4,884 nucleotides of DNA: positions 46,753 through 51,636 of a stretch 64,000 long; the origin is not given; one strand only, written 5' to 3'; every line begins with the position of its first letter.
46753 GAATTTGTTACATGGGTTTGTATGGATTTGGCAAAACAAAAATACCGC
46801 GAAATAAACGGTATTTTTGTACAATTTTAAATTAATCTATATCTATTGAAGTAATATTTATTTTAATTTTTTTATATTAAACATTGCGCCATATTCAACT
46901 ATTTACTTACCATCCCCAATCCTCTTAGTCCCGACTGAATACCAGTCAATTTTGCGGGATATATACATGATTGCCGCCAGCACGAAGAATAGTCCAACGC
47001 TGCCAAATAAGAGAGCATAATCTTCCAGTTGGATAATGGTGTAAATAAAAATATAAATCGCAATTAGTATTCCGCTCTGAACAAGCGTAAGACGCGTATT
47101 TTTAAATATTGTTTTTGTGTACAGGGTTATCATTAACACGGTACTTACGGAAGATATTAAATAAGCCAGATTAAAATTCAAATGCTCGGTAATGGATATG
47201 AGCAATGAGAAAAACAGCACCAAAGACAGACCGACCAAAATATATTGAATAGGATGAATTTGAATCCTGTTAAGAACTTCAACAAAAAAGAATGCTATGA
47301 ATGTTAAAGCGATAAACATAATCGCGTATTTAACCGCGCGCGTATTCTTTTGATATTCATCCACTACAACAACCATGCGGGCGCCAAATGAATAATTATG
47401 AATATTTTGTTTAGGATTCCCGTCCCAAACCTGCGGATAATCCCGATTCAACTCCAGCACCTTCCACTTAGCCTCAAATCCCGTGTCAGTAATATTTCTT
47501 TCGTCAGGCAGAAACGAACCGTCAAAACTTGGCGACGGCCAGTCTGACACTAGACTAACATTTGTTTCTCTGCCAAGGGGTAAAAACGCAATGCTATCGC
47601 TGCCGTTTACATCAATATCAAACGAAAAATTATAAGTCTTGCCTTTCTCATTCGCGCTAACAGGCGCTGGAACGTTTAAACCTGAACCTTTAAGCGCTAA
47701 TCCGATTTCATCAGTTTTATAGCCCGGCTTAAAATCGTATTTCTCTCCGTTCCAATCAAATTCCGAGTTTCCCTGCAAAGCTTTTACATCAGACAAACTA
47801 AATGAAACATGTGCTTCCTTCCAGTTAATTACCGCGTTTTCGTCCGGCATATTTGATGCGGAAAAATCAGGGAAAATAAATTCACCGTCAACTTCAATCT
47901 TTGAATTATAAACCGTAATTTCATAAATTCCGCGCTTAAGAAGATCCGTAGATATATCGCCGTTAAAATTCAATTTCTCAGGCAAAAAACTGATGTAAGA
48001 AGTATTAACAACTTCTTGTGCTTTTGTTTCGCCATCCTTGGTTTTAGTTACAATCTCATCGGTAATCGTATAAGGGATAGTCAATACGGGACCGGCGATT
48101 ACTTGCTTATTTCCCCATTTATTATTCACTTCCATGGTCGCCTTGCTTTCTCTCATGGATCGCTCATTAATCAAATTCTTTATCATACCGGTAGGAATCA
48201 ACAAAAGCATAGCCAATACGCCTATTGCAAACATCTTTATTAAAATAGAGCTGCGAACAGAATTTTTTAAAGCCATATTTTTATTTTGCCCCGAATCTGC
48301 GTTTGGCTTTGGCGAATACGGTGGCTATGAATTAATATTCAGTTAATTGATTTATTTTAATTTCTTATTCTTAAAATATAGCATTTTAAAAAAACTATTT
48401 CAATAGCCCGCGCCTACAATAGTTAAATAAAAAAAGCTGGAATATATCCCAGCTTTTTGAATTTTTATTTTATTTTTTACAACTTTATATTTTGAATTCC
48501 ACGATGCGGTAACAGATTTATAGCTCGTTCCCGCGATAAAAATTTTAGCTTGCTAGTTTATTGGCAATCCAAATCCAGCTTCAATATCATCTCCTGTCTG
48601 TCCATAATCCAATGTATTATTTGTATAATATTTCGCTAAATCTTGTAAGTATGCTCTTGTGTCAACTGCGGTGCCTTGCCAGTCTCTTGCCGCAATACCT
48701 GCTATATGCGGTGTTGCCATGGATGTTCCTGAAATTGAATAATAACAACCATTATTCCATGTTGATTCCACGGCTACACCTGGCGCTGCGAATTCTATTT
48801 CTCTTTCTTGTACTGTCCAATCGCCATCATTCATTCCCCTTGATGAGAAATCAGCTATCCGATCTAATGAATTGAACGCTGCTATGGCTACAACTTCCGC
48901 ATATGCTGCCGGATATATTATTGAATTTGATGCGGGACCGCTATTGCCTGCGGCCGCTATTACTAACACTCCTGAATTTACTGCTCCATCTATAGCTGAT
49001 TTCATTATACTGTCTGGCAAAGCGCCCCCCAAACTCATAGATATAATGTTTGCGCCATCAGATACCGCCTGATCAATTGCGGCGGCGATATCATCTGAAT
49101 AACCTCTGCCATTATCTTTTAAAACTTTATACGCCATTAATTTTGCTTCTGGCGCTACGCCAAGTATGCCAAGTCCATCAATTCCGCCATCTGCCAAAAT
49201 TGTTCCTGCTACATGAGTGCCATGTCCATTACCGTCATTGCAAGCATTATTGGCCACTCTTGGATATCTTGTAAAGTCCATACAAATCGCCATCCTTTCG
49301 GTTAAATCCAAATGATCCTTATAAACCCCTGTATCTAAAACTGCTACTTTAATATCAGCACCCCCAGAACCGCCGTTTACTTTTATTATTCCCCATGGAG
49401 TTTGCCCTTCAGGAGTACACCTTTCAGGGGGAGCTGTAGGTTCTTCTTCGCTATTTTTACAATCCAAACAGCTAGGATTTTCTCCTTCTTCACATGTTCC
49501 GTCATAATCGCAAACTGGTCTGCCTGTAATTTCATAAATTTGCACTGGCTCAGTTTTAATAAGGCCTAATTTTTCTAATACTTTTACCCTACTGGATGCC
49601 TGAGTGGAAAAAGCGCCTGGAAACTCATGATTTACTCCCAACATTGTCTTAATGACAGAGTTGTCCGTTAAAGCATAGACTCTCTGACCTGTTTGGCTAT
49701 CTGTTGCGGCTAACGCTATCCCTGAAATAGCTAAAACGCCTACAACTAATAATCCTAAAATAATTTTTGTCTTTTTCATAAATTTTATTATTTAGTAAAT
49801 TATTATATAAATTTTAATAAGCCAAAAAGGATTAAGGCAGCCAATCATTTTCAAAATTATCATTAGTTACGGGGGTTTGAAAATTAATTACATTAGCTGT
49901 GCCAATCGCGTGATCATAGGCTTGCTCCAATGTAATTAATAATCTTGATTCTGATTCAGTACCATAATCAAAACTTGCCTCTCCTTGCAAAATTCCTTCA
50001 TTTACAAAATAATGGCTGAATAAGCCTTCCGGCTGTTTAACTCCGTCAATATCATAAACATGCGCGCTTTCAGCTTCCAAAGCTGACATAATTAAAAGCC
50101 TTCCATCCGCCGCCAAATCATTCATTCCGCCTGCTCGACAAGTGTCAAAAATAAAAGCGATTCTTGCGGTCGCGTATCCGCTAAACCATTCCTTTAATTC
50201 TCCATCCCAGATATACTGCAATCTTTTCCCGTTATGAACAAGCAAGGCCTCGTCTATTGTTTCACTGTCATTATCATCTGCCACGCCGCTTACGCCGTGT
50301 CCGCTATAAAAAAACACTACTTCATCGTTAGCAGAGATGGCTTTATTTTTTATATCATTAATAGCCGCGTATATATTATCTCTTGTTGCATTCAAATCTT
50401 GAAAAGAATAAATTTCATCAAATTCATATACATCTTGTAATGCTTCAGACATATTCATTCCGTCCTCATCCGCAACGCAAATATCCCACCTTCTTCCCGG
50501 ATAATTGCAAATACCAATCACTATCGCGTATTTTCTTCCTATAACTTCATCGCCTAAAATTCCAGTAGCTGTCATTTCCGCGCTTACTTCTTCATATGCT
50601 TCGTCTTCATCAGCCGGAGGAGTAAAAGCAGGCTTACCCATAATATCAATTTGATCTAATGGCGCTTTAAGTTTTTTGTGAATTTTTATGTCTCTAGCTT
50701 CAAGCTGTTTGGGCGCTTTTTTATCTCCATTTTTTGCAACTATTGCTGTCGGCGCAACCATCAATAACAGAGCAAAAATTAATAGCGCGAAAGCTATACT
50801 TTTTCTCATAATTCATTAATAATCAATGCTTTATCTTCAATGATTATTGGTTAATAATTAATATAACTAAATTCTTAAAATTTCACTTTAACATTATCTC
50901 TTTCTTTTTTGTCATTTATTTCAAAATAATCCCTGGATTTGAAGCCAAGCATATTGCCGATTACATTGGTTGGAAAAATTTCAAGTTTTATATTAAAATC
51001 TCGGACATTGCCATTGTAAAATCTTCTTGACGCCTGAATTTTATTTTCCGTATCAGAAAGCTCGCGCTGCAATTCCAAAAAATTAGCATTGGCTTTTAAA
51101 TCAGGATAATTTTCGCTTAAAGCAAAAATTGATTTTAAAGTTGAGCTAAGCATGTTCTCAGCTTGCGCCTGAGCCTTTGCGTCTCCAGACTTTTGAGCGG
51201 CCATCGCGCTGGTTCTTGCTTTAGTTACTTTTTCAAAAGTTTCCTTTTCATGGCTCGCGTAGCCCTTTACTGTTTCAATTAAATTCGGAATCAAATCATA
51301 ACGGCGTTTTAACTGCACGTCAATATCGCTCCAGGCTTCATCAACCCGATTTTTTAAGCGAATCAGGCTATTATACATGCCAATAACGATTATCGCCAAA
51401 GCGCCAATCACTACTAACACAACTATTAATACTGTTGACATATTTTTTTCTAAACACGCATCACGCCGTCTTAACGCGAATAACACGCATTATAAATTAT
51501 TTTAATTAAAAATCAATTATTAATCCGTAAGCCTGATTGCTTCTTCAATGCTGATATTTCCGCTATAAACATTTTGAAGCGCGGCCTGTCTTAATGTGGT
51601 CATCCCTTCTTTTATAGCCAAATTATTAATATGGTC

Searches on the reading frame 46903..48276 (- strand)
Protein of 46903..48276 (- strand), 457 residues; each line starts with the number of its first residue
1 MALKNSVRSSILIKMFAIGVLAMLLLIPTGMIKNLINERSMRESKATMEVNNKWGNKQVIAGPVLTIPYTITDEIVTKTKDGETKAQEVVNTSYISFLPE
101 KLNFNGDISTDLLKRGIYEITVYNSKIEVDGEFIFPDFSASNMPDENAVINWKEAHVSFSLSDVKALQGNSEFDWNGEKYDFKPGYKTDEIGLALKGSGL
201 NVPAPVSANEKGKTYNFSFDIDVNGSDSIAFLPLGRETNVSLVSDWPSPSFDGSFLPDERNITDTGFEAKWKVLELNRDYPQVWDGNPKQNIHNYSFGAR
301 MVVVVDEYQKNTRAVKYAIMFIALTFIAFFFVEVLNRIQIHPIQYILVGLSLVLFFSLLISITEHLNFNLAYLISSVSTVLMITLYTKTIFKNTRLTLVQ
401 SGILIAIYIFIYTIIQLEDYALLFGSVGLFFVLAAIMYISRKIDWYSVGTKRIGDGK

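Call 9: search_protein_families(library=pfam, proteins=[window:46903-48276:-], max_evalue=0.001)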
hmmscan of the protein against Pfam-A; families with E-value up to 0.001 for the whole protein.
window:46903-48276:- (457 aa): 1 family
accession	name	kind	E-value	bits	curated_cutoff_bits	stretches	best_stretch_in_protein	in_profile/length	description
PF06123.17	CreD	-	2e-157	524.9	23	1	11-446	2-428/428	Inner membrane protein CreD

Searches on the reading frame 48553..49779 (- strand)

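Call 9: search_protein_families(library=pfam, proteins=[window:48553-49779:-], max_evalue=0.001)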
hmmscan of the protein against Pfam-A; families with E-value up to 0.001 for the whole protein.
window:48553-49779:- (408 aa): 1 family
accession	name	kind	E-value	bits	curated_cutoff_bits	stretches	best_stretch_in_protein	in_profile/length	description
PF00082.27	Peptidase_S8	-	2.4e-52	178.5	21.8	1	140-403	1-287/288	Subtilase family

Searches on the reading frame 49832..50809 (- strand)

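Call 9: search_protein_families(library=pfam, proteins=[window:49832-50809:-], max_evalue=0.001)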
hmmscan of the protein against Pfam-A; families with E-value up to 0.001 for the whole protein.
window:49832-50809:- (325 aa): 2 families
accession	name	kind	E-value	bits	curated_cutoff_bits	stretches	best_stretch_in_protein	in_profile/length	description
PF00656.27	Peptidase_C14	-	4.5e-13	49.8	21.4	1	92-235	1-142/233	Caspase domain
PF14538.11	Raptor_N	-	5.4e-05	23.5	27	1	119-227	46-145/151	Raptor N-terminal CASPase like domain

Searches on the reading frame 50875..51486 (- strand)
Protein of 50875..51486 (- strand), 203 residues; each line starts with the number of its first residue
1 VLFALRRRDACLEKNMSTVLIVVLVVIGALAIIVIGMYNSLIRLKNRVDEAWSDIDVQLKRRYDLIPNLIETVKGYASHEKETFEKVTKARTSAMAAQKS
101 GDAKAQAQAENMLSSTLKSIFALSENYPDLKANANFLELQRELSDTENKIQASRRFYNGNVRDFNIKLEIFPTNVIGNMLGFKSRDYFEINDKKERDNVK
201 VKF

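Call 9: search_protein_families(library=pfam, proteins=[window:50875-51486:-], max_evalue=0.001)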
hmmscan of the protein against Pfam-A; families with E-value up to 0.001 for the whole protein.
window:50875-51486:- (203 aa): 1 family
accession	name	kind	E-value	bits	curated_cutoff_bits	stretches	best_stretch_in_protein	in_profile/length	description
PF04011.17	LemA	-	1.9e-61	206.7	26.2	1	51-203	1-149/149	LemA family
